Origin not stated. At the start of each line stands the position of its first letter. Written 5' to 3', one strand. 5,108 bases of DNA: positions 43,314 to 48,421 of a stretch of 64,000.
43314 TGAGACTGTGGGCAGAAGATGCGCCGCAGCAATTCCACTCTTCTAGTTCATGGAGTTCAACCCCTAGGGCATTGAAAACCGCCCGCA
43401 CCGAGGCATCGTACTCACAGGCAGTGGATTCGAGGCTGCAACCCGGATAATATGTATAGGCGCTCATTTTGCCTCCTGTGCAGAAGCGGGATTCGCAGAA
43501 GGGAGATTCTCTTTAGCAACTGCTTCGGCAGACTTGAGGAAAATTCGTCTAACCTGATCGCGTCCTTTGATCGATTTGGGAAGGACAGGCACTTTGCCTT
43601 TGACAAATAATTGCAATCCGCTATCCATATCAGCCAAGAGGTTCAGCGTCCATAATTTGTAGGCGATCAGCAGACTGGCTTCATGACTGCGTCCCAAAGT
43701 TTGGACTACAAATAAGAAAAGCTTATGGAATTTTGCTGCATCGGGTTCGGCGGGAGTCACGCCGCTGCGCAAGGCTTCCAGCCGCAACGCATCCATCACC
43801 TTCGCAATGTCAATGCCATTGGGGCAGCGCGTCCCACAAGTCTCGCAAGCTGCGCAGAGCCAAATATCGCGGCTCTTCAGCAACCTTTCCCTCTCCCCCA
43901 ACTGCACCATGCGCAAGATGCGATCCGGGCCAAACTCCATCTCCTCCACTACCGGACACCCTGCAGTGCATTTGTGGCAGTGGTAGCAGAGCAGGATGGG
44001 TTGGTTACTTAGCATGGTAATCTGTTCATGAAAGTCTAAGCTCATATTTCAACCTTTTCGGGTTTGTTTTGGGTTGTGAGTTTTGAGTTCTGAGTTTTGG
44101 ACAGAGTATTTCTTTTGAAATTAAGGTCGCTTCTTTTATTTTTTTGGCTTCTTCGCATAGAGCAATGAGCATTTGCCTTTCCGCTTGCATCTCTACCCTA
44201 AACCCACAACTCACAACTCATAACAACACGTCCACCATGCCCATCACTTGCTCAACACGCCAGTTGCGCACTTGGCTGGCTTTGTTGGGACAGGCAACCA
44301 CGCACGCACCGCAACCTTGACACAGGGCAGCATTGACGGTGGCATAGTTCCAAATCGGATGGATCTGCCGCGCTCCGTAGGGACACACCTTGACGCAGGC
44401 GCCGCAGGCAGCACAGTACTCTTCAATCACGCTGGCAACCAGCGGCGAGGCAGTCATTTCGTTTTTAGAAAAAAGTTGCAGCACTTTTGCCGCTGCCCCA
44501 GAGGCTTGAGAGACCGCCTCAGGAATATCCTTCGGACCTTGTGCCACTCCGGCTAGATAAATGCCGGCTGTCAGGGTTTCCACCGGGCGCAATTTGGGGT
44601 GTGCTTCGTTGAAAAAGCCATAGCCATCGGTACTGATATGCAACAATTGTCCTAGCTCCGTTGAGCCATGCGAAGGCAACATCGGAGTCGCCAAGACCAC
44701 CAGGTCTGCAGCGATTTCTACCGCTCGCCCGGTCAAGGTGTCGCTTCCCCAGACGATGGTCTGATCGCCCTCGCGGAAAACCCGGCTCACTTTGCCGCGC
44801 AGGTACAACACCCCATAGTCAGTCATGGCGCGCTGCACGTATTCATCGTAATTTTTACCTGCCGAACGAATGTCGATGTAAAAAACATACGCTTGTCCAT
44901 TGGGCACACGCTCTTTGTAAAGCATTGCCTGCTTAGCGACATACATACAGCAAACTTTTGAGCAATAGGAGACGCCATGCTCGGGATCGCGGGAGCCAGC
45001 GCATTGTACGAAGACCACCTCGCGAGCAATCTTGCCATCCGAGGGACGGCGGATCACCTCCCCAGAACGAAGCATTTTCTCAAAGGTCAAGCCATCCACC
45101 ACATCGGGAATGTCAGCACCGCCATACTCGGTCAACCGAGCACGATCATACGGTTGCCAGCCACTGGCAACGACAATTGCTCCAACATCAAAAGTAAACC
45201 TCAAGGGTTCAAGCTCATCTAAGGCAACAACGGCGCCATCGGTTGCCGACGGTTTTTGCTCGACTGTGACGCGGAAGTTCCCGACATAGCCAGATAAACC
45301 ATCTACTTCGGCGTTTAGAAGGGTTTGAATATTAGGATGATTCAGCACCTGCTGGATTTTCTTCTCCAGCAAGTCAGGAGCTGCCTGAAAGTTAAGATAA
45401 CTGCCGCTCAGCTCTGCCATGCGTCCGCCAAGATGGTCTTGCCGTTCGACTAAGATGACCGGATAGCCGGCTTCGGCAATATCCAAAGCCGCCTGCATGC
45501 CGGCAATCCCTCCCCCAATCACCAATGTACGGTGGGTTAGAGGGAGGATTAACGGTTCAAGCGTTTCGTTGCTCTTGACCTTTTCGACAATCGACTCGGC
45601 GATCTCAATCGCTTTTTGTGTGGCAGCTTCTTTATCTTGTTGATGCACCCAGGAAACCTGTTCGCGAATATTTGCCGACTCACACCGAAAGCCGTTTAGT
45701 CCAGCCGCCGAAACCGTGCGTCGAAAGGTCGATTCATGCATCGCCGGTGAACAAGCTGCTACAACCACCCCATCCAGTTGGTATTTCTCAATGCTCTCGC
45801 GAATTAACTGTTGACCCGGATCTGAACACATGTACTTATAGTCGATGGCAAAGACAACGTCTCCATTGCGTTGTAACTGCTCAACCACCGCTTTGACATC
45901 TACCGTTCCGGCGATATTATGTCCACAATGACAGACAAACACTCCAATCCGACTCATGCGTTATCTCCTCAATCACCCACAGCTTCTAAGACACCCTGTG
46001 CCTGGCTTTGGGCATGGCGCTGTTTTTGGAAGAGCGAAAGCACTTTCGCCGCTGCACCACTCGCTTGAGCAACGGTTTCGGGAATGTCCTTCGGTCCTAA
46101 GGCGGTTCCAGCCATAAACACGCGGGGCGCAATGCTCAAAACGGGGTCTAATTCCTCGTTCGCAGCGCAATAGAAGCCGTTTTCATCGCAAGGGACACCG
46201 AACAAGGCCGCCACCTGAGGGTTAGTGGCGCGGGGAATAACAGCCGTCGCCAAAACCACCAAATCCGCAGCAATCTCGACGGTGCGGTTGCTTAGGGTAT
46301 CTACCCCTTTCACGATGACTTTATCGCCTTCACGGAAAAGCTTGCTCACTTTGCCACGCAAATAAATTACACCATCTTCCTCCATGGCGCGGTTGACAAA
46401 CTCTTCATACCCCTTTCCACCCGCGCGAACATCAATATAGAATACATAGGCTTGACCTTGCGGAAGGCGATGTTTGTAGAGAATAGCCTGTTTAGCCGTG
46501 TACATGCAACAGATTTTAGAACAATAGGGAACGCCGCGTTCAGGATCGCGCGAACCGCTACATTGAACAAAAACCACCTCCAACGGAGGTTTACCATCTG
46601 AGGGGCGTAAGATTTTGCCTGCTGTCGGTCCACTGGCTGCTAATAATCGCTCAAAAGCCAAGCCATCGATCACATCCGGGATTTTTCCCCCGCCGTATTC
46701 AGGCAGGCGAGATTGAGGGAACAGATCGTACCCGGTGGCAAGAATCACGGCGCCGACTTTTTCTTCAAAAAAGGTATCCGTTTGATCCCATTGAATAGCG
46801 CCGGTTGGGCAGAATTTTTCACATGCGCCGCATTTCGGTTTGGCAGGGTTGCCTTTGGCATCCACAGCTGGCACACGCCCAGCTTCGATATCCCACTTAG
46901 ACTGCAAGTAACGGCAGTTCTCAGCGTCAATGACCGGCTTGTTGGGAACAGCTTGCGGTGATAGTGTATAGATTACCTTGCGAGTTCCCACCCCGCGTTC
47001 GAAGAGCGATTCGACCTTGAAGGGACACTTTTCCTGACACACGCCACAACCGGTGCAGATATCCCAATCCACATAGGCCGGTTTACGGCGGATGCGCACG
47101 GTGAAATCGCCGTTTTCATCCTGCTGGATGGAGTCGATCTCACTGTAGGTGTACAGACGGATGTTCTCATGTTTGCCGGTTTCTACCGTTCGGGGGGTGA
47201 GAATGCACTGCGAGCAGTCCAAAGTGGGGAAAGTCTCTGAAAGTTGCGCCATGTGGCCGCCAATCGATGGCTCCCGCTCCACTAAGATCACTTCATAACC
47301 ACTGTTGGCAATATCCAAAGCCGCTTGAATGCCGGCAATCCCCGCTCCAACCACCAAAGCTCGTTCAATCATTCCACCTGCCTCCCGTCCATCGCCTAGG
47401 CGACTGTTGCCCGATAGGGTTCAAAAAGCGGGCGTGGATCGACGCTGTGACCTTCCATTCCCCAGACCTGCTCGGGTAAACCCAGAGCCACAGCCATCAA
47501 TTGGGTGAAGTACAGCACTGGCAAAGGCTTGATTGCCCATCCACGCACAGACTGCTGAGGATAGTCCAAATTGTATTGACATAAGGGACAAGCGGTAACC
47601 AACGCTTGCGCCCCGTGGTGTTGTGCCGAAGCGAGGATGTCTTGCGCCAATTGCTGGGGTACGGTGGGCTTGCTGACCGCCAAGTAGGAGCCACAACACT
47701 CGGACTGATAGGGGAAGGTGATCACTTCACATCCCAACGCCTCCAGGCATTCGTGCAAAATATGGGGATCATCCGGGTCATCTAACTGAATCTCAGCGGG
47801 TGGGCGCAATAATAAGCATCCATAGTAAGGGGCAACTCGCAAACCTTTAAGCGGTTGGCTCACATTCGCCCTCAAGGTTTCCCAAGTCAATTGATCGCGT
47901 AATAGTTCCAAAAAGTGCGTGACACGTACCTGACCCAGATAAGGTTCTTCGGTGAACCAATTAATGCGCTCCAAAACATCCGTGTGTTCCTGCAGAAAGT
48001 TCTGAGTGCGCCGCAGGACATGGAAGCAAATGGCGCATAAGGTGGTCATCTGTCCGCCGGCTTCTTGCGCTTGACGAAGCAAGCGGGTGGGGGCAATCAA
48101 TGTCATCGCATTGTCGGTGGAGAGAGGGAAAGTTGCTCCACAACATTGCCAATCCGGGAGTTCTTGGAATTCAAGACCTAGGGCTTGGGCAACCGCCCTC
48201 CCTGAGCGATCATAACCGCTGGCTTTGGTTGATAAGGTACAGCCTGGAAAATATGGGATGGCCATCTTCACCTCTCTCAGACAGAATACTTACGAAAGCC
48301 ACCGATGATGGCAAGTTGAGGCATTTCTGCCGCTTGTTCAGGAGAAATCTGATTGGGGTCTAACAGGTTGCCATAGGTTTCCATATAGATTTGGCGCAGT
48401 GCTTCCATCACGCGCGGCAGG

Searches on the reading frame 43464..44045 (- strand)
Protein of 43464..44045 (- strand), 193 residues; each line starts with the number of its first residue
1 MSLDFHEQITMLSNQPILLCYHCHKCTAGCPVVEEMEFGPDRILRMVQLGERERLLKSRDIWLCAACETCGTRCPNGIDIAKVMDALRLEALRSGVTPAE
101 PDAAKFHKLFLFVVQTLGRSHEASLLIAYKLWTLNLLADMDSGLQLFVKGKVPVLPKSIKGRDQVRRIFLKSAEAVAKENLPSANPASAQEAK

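Call 73: search_protein_families(library=pfam, proteins=[window:43464-44045:-], max_evalue=0.000001)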
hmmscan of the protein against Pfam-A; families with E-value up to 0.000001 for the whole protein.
window:43464-44045:- (193 aa): 3 families
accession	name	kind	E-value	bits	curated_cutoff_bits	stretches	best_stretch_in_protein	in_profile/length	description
PF13534.11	Fer4_17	-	3.8e-11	43.8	22.2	1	20-79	2-61/61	4Fe-4S dicluster domain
PF13183.11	Fer4_8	-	2.5e-10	41.2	27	1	19-78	4-68/68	4Fe-4S dicluster domain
PF13187.11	Fer4_9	-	2e-07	31.4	27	1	20-77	2-50/52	4Fe-4S dicluster domain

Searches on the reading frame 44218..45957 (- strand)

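Call 73: search_protein_families(library=pfam, proteins=[window:44218-45957:-], max_evalue=0.000001)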
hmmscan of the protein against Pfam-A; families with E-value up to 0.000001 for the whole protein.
window:44218-45957:- (579 aa): 10 families
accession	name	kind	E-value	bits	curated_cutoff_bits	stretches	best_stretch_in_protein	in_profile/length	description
PF07992.20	Pyr_redox_2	-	2.4e-12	47.3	26.1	1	143-270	2-112/291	Pyridine nucleotide-disulphide oxidoreductase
PF00037.32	Fer4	-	6.5e-10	38.8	21.1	0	510-530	3-23/24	4Fe-4S binding domain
PF12838.12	Fer4_7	-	6.1e-09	36.7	27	0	515-560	2-52/52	4Fe-4S dicluster domain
PF12831.13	FAD_oxidored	-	8.6e-09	35.6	27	1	145-189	3-48/416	FAD dependent oxidoreductase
PF01266.30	DAO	-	2.9e-08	34.1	27.9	0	144-178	2-37/353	FAD dependent oxidoreductase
PF13450.12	NAD_binding_8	-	5.4e-08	33.4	21.9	1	146-182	1-37/68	NAD(P)-binding Rossmann-like domain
PF12837.12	Fer4_6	-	7.7e-08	32.4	25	0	539-559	2-22/24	4Fe-4S binding domain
PF00890.30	FAD_binding_2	-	8.6e-08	32.2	20.4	1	145-192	3-49/414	FAD binding domain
PF13237.11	Fer4_10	-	1.3e-07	31.8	25.5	1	512-557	6-53/53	4Fe-4S dicluster domain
PF13187.11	Fer4_9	-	2.9e-07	30.8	27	1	514-560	1-51/52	4Fe-4S dicluster domain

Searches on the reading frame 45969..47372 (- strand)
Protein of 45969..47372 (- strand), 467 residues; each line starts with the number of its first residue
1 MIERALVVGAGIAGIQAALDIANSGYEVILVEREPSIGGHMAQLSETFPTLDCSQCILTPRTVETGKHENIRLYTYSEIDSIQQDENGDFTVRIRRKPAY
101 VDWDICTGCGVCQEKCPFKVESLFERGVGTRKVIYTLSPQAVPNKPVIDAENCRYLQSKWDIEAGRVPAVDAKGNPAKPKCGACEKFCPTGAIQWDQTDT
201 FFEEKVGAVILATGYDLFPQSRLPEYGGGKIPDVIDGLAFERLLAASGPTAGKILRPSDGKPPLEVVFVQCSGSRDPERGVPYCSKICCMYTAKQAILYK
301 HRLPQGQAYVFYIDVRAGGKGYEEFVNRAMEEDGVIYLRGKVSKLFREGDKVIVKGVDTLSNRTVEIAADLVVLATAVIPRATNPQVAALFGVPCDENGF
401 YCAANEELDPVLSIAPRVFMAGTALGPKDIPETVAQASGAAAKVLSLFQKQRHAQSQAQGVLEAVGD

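Call 73: search_protein_families(library=pfam, proteins=[window:45969-47372:-], max_evalue=0.000001)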
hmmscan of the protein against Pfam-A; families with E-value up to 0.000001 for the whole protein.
window:45969-47372:- (467 aa): 6 families
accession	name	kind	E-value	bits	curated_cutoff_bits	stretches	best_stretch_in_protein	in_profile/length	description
PF07992.20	Pyr_redox_2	-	8.9e-12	45.5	26.1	0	6-59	4-57/291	Pyridine nucleotide-disulphide oxidoreductase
PF00037.32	Fer4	-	1.8e-09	37.4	21.1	0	100-119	2-21/24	4Fe-4S binding domain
PF12831.13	FAD_oxidored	-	2.2e-08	34.3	27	1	6-42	3-39/416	FAD dependent oxidoreductase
PF01266.30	DAO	-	9.1e-08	32.4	27.9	0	5-39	2-36/353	FAD dependent oxidoreductase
PF13450.12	NAD_binding_8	-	2e-07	31.6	21.9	1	7-46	1-40/68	NAD(P)-binding Rossmann-like domain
PF00890.30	FAD_binding_2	-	7.1e-07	29.2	20.4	1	5-42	2-39/414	FAD binding domain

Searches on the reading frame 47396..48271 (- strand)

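Call 73: search_protein_families(library=pfam, proteins=[window:47396-48271:-], max_evalue=0.000001)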
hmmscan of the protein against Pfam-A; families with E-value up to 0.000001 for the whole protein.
window:47396-48271:- (291 aa): 1 family
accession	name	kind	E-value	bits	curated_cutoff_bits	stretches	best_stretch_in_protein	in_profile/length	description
PF02754.22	CCG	-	7.2e-20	71.3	20.6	1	146-236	1-85/85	Cysteine-rich domain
